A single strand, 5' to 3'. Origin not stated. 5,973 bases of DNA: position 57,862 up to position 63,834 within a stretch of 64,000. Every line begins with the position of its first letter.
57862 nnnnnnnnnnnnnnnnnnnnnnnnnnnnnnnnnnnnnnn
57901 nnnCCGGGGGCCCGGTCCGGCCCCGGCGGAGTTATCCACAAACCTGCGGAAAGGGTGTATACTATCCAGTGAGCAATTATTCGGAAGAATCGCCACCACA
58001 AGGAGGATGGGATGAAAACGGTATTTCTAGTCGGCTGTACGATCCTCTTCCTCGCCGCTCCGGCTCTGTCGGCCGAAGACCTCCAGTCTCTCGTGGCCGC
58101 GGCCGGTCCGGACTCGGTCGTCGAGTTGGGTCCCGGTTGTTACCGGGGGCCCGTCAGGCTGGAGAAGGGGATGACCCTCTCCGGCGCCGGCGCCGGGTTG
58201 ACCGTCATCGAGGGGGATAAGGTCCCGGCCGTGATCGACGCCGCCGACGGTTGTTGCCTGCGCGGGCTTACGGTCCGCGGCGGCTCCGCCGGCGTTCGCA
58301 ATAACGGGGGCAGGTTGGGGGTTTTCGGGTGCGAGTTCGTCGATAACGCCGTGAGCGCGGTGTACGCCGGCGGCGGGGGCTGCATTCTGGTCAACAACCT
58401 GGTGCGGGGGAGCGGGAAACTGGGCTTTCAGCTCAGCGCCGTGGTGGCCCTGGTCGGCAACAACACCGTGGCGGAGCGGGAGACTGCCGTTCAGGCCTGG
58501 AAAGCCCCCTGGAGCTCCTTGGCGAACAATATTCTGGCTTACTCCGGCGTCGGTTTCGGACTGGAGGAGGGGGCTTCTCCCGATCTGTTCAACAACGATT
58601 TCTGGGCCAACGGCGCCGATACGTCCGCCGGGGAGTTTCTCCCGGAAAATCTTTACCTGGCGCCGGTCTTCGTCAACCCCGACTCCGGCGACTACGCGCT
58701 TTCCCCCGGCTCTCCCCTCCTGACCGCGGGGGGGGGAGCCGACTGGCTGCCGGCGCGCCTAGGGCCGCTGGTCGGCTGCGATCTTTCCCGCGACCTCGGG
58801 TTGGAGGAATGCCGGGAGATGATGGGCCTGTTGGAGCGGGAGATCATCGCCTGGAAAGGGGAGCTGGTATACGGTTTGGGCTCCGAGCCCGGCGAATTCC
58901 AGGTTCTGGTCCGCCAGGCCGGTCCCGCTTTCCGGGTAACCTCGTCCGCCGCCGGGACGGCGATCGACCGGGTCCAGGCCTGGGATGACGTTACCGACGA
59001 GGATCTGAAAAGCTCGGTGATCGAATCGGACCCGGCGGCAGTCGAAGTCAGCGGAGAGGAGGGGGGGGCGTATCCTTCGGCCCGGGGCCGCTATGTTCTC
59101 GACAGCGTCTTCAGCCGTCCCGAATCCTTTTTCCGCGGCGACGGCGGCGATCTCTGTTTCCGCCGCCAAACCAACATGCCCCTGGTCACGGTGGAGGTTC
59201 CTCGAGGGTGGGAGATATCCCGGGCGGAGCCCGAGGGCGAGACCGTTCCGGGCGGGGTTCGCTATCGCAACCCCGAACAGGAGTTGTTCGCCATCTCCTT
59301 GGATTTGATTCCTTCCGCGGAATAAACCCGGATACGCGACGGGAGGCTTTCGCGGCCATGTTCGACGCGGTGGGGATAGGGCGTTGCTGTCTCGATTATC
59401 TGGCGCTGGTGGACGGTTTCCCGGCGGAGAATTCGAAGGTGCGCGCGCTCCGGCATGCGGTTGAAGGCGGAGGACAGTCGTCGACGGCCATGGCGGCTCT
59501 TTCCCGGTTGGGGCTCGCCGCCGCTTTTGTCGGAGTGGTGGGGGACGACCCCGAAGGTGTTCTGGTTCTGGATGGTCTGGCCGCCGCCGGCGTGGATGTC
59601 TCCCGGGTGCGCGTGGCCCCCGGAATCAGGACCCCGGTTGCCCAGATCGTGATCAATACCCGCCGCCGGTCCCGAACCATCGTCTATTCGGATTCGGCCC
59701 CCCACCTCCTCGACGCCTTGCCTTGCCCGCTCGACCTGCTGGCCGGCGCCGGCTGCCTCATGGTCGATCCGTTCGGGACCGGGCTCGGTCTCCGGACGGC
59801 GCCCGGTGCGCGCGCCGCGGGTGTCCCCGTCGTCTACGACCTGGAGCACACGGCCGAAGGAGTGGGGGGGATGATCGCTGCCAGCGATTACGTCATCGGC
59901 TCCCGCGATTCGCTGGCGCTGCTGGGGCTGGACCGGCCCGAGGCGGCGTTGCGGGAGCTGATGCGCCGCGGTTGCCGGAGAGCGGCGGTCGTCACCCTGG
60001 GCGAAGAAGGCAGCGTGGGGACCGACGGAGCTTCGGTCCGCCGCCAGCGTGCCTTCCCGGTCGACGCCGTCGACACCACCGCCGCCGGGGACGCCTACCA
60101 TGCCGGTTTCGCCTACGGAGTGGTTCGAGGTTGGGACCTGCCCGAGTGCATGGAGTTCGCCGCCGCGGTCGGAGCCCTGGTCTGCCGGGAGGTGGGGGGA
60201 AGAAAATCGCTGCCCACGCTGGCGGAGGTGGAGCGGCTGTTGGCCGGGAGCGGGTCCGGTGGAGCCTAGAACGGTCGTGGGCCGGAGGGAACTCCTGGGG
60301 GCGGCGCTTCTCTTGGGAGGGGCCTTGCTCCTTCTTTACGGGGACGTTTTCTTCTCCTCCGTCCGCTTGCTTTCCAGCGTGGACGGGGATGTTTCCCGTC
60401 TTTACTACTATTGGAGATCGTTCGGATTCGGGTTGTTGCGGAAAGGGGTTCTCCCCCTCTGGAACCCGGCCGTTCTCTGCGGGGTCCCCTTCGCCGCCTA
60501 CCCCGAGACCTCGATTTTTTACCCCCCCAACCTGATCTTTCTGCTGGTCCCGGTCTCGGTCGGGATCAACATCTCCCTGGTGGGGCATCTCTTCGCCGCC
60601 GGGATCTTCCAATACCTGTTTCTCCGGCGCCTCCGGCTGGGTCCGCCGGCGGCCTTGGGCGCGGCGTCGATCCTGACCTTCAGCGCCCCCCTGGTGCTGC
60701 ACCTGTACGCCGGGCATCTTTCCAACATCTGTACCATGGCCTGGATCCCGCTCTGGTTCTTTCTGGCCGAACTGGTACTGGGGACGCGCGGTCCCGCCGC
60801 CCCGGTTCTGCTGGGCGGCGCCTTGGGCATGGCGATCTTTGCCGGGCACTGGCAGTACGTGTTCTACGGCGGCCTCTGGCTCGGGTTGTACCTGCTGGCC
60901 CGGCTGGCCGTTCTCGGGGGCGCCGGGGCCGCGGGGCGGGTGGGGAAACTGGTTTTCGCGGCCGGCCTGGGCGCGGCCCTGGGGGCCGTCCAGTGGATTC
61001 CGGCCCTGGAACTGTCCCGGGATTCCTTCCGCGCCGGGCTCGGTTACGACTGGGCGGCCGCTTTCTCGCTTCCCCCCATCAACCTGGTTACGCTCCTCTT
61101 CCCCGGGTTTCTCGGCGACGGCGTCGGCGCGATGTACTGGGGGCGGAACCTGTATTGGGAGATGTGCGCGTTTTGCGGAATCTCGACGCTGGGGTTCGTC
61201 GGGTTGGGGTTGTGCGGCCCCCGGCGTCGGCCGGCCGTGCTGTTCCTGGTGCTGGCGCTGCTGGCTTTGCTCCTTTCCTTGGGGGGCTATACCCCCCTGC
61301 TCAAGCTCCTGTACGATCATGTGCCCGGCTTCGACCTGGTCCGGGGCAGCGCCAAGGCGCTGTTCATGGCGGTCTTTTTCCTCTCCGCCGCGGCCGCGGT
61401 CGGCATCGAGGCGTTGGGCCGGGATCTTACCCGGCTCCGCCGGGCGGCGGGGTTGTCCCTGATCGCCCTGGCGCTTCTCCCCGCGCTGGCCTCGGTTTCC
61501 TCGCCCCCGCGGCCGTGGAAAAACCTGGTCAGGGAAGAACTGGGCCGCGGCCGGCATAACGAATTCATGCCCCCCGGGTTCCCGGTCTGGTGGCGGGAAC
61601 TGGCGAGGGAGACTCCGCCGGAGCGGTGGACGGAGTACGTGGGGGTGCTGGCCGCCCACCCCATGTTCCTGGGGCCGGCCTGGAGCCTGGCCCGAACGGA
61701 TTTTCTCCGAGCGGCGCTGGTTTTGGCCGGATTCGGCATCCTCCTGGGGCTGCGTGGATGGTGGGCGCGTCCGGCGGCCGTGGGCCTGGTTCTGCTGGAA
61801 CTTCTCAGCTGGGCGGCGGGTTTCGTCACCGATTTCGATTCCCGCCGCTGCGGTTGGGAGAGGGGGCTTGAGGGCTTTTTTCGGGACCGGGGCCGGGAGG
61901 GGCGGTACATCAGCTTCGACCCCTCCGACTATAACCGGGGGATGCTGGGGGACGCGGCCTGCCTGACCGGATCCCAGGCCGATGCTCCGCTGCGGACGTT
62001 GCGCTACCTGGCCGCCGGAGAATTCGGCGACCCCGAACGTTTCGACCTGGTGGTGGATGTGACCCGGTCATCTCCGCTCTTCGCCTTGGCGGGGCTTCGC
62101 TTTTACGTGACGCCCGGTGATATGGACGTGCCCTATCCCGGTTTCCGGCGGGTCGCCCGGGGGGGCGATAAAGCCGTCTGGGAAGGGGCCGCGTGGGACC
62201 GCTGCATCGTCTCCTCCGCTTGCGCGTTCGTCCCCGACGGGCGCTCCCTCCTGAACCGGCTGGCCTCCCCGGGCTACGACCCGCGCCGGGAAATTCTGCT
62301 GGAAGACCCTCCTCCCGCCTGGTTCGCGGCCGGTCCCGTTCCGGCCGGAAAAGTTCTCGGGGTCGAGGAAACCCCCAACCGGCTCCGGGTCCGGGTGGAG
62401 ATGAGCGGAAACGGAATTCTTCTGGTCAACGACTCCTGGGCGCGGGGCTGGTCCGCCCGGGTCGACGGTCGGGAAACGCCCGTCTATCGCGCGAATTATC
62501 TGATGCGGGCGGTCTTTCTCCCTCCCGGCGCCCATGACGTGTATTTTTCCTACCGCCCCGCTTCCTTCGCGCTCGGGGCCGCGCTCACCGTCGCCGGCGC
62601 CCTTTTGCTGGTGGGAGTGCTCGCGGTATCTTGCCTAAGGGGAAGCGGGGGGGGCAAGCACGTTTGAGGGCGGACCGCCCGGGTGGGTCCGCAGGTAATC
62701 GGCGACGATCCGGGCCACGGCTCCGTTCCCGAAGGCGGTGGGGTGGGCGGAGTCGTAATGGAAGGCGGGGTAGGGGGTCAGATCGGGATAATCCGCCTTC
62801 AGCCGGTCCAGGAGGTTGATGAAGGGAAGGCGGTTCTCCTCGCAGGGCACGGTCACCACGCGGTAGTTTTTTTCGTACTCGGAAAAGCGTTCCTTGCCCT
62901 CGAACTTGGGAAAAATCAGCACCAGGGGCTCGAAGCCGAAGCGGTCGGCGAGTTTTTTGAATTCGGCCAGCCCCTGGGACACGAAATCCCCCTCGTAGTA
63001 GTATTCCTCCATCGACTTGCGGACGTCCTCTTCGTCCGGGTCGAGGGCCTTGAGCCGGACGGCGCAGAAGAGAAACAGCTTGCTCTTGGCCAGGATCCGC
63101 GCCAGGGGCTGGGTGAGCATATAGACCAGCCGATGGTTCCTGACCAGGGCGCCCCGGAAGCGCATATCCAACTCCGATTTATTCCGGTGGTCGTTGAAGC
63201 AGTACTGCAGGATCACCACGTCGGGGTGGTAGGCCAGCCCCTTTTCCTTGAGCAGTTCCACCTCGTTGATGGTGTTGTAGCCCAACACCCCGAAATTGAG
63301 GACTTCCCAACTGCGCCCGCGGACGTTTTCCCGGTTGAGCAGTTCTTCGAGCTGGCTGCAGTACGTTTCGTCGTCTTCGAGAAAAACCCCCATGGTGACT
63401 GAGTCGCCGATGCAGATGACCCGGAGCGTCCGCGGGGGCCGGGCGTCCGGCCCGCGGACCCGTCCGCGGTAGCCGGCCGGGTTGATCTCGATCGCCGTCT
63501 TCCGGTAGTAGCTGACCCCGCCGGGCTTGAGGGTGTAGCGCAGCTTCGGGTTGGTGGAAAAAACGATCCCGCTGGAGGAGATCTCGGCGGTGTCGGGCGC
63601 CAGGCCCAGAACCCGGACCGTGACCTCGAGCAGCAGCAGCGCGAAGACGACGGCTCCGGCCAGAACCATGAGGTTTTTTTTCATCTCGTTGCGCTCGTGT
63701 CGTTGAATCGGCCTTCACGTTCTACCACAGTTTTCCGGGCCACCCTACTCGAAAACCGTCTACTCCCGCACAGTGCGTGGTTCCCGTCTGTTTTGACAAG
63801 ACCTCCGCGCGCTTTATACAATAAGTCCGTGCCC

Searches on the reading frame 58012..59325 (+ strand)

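Call 88: search_protein_families(library=pfam, proteins=[window:58012-59325:+], max_evalue=0.01)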
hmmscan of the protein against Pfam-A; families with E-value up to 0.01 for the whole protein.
window:58012-59325:+ (437 aa): 2 families
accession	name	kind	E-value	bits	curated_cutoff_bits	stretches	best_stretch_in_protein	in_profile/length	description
PF05048.19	NosD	-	1.7e-06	28.1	23.6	1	74-202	42-174/212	Periplasmic copper-binding protein (NosD)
PF13229.12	Beta_helix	-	0.0004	20.5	25.9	1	70-197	33-158/158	Right handed beta helix region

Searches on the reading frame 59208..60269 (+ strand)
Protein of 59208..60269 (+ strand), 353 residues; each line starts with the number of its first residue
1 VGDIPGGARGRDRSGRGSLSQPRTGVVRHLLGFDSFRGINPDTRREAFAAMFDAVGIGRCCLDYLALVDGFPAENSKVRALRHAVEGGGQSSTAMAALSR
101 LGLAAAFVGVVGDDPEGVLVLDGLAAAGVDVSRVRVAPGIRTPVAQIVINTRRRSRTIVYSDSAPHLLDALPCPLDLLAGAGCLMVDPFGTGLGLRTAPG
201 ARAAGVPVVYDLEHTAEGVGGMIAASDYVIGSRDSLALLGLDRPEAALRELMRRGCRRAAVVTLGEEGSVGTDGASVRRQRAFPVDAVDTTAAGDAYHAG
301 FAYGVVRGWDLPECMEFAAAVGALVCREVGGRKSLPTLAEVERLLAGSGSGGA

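Call 88: search_protein_families(library=pfam, proteins=[window:59208-60269:+], max_evalue=0.01)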
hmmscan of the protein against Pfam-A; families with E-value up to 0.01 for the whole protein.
window:59208-60269:+ (353 aa): 2 families
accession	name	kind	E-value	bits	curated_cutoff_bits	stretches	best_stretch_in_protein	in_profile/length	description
PF00294.29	PfkB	-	1.1e-41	143.6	25.8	1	54-337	4-301/302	pfkB family carbohydrate kinase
PF25270.1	Khk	-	0.0055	16.4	35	0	270-328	290-349/365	Prokaryotic ketohexokinase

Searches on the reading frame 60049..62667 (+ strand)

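Call 88: search_protein_families(library=pfam, proteins=[window:60049-62667:+], max_evalue=0.01)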
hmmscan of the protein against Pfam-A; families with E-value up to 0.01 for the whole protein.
window:60049-62667:+ (872 aa): 1 family
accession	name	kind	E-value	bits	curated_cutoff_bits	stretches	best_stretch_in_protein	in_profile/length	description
PF09586.16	YfhO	-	4.8e-09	35.6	28.5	1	776-847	763-835/835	Bacterial membrane protein YfhO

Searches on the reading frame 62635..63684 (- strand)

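Call 88: search_protein_families(library=pfam, proteins=[window:62635-63684:-], max_evalue=0.01)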
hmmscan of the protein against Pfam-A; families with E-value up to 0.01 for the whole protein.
window:62635-63684:- (349 aa): 2 families
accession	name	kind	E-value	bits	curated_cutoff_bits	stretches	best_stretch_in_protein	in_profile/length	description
PF13472.12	Lipase_GDSL_2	-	2.7e-10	41.5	32.9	1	91-320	1-176/178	GDSL-like Lipase/Acylhydrolase family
PF00657.28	Lipase_GDSL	-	0.0011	19.6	23.6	1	89-197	1-117/208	GDSL-like Lipase/Acylhydrolase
